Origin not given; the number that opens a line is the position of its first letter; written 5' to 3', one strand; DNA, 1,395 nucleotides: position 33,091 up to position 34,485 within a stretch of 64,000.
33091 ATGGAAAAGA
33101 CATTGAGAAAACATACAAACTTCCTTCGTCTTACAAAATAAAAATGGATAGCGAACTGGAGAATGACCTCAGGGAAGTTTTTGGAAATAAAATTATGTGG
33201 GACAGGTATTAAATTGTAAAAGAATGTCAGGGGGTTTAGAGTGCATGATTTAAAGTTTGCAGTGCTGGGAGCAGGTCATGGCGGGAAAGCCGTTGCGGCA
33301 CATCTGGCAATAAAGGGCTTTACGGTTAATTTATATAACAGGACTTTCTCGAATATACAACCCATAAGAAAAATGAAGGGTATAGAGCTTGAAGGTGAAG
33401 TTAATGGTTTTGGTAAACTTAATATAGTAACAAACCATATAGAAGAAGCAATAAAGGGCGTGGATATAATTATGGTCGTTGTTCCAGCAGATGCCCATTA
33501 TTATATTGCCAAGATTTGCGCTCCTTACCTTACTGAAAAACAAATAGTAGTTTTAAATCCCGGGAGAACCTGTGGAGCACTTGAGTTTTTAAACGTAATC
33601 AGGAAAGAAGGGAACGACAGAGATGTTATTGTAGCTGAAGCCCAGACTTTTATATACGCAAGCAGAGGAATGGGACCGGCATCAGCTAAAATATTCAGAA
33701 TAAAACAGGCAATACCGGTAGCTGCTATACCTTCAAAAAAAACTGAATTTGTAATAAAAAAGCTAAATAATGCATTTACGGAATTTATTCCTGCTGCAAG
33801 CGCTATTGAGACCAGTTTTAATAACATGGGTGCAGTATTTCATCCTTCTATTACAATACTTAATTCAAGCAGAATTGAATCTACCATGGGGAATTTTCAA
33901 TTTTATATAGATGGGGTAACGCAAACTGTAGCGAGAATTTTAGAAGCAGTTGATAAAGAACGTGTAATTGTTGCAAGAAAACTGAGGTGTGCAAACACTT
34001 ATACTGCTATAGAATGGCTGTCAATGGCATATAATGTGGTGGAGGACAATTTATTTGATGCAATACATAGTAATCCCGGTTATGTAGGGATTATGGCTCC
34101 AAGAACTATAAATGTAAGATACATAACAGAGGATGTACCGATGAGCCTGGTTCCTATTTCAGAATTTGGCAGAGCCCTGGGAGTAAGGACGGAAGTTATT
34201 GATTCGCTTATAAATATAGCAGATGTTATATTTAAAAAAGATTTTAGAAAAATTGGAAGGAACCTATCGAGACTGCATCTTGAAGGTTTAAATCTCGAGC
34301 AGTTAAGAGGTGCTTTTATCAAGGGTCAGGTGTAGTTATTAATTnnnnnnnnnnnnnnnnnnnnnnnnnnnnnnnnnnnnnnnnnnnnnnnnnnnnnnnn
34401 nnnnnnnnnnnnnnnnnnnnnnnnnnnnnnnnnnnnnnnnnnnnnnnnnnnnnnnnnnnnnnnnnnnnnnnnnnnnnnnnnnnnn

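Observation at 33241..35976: Opine-dehydrogenase-family gene tightly linked to an unassignable 543-aa protein with a cobalamin-binding-like N-terminal module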

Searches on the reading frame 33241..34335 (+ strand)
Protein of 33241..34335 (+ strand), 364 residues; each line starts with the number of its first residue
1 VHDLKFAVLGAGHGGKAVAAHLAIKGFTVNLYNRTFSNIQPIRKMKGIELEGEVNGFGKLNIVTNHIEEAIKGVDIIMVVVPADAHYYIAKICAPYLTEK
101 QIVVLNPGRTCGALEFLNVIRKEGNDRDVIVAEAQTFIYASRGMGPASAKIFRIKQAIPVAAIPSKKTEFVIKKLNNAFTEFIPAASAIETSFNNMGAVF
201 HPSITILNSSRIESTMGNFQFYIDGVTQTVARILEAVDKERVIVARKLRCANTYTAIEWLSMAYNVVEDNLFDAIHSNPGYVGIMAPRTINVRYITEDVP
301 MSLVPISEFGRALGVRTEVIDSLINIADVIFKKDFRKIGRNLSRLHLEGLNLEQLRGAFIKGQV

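Call 3: search_protein_families(library=pfam, proteins=[window:33241-34335:+], max_evalue=1)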
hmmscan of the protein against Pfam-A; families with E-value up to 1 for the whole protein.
window:33241-34335:+ (364 aa): 13 families
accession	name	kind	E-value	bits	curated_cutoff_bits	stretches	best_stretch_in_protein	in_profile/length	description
PF02317.23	Octopine_DH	-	4.8e-43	147.2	30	1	185-329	2-148/150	NAD/NADP octopine/nopaline dehydrogenase, alpha-helical domain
PF01210.29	NAD_Gly3P_dh_N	-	3.6e-08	34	23.1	1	6-104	2-100/158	NAD-dependent glycerol-3-phosphate dehydrogenase N-terminus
PF03446.21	NAD_binding_2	-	2.2e-07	31.5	21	1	5-86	1-68/161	NAD binding domain of 6-phosphogluconate dehydrogenase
PF02558.23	ApbA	-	2.9e-05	24.1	22.2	1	7-105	2-98/150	Ketopantoate reductase PanE/ApbA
PF03807.23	F420_oxidored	-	0.00058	20.9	21.6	1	5-103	1-88/94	NADP oxidoreductase coenzyme F420-dependent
PF01488.26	Shikimate_DH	-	0.00071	20.1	24.3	1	3-47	12-58/138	Shikimate / quinate 5-dehydrogenase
PF07991.19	KARI_N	-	0.0032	17.5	20.6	1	2-106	3-94/165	Acetohydroxy acid isomeroreductase, NADPH-binding domain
PF07992.20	Pyr_redox_2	-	0.017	15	26.1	1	5-68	2-61/291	Pyridine nucleotide-disulphide oxidoreductase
PF02737.24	3HCDH_N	-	0.035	14.5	22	1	6-45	2-41/180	3-hydroxyacyl-CoA dehydrogenase, NAD binding domain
PF02826.25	2-Hacid_dh_C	-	0.035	13.9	25.1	1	3-51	36-83/178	D-isomer specific 2-hydroxyacid dehydrogenase, NAD binding domain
PF03721.20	UDPG_MGDP_dh_N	-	0.062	13.3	27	1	5-83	2-86/187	UDP-glucose/GDP-mannose dehydrogenase family, NAD binding domain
PF01134.28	GIDA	-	0.13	11.8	22.1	1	7-39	3-35/391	Glucose inhibited division protein A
PF02153.23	PDH_N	-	0.15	12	26.5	1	59-103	29-75/154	Prephenate dehydrogenase, nucleotide-binding domain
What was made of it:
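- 33241..34335 (+): Gene A: opine dehydrogenase family NAD(P)H-dependent oxidoreductase, 364 aa, GTG start. Pfam PF02317 Octopine_DH 4.8e-43 plus Rossmann-domain hits (call 3).
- On Opine dehydrogenase family (Pfam Octopine_DH PF02317; CENDH/OcDH type): 147.2 bits against a cut-off of 30, residues 185-329 (call 3).
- Checked: A has the Rossmann N-terminus and the Octopine_DH domain (PF02317, 147 bits against a cut-off of 30, call 3).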

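Call 4: search_protein_families(library=ncbifam, proteins=[window:33241-34335:+], max_evalue=1)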
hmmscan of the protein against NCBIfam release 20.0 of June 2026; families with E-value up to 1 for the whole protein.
window:33241-34335:+ (364 aa): 34 families (the best 25 are shown)
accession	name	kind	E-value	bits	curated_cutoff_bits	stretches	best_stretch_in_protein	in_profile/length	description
NF000941.0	PRK00094.1-3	equivalog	2e-09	37.1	423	1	5-104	3-102/336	NAD(P)H-dependent glycerol-3-phosphate dehydrogenase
NF000942.0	PRK00094.1-4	subfamily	2.2e-08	33.7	257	1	5-105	4-104/334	NAD(P)H-dependent glycerol-3-phosphate dehydrogenase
NF000944.0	PRK00094.2-2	equivalog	1.3e-07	30.9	603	1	2-120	19-137/371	NAD(P)H-dependent glycerol-3-phosphate dehydrogenase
NF000946.0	PRK00094.2-4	equivalog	2.5e-06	26.7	455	1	4-104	5-105/342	NAD(P)H-dependent glycerol-3-phosphate dehydrogenase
NF000939.0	PRK00094.1-1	equivalog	4e-06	26.1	473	1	3-104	5-106/339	NAD(P)H-dependent glycerol-3-phosphate dehydrogenase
NF000940.0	PRK00094.1-2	subfamily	1.1e-05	25.1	202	1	5-111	2-108/330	NAD(P)H-dependent glycerol-3-phosphate dehydrogenase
NF011211.0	PRK14618.1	equivalog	1.8e-05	24.1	489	1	4-85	5-86/328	NAD(P)H-dependent glycerol-3-phosphate dehydrogenase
TIGR00507.1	aroE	equivalog_domain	0.00017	20.9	200.2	1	3-103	117-210/270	shikimate dehydrogenase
NF000947.0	PRK00094.2-5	equivalog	0.0022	17.5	251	1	5-86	6-86/323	NAD(P)H-dependent glycerol-3-phosphate dehydrogenase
NF011213.0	PRK14620.1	equivalog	0.0032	16.7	478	1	5-87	2-85/326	NAD(P)H-dependent glycerol-3-phosphate dehydrogenase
NF005089.0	PRK06522.1-4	subfamily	0.0041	16.6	223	1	5-104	2-98/326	2-dehydropantoate 2-reductase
NF005806.0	PRK07666.1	equivalog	0.0084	15.4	286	1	8-44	12-49/239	3-ketoacyl-ACP reductase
NF009409.0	PRK12770.1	subfamily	0.0086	15.2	343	1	3-34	18-49/360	putative glutamate synthase subunit beta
NF006802.0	PRK09310.1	equivalog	0.009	14.9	598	1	3-43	332-372/477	bifunctional 3-dehydroquinate dehydratase/shikimate dehydrogenase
TIGR00745.1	apbA_panE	subfamily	0.011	15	141.35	1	5-104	1-99/305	2-dehydropantoate 2-reductase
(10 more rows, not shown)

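Call 7: search_solved_structures(query=window:33241-34335:+, max_evalue=0.01)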
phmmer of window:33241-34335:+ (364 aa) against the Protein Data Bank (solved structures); distinct sequences matched with E-value up to 0.01: 3.
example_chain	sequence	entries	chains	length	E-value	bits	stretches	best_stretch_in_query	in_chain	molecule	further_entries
1bg6_A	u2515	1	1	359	1.3e-70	241.3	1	5-358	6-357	N-(1-D-CARBOXYLETHYL)-L-NORVALINE DEHYDROGENASE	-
3c7a_A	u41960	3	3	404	5.9e-07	32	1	60-334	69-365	Octopine dehydrogenase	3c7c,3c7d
3iqd_B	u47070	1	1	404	7.7e-07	31.7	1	60-334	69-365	Octopine dehydrogenase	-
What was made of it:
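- PF02317 4.8e-43 (call 3) and 1bg6 1.3e-70 (call 7).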

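Call 41: search_solved_structures(query=window:33241-34335:+, max_evalue=0.00001, show_alignments=2)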
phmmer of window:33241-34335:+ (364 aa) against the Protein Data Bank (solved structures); distinct sequences matched with E-value up to 0.00001: 3.
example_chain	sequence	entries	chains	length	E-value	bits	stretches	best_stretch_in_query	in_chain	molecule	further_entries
1bg6_A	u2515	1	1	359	1.3e-70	241.3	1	5-358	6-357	N-(1-D-CARBOXYLETHYL)-L-NORVALINE DEHYDROGENASE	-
3c7a_A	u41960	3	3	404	5.9e-07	32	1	60-334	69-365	Octopine dehydrogenase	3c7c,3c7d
3iqd_B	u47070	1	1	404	7.7e-07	31.7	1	60-334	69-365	Octopine dehydrogenase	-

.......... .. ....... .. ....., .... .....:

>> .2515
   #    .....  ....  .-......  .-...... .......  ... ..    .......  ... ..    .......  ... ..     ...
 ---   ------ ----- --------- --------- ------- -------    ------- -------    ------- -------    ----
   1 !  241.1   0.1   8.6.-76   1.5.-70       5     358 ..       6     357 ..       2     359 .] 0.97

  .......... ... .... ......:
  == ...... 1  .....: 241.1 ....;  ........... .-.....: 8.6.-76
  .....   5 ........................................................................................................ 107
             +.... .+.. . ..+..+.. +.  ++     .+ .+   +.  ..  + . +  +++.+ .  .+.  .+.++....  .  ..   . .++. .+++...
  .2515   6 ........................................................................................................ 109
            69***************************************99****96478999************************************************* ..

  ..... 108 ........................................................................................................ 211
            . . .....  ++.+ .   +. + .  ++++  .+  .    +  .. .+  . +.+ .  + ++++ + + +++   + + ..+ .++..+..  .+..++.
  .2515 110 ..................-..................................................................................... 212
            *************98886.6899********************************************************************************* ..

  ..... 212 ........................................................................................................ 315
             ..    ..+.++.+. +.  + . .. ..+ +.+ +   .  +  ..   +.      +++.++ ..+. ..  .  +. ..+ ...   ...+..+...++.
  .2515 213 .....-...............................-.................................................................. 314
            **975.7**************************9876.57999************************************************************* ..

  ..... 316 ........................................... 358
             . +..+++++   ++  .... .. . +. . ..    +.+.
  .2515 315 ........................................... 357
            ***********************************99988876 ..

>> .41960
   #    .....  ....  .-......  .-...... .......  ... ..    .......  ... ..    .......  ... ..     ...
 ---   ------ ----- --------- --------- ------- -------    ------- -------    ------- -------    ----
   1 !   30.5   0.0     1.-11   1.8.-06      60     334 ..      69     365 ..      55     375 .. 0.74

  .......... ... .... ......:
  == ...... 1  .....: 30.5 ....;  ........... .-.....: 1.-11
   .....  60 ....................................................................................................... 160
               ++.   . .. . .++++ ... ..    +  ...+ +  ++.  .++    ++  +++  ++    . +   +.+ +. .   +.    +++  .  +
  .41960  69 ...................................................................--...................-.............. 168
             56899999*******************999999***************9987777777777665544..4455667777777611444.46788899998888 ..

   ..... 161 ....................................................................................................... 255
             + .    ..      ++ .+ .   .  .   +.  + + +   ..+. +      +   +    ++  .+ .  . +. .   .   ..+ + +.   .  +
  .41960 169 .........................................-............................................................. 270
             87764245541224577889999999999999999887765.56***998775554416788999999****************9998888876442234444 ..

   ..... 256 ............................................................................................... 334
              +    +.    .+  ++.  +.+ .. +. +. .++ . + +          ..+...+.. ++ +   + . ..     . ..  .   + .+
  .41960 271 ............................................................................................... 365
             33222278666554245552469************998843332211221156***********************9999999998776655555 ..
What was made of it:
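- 33241..34335 (+): PDB 1bg6 (Arthrobacter N-(1-D-carboxyethyl)-L-norvaline dehydrogenase) 1.3e-70 over residues 5-358 (calls 7, 41).
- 33841..33843 (+): Codon of His201 of A, equivalent to catalytic His202 of CENDH. Alignment to 1bg6 (call 41).
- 34117..34134 (+): R293-Y-I-T-E-D298 of A, equivalent to Arg292...Asp297 of CENDH. Alignment to 1bg6 and to Pecten octopine dehydrogenase 3c7a (call 41).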
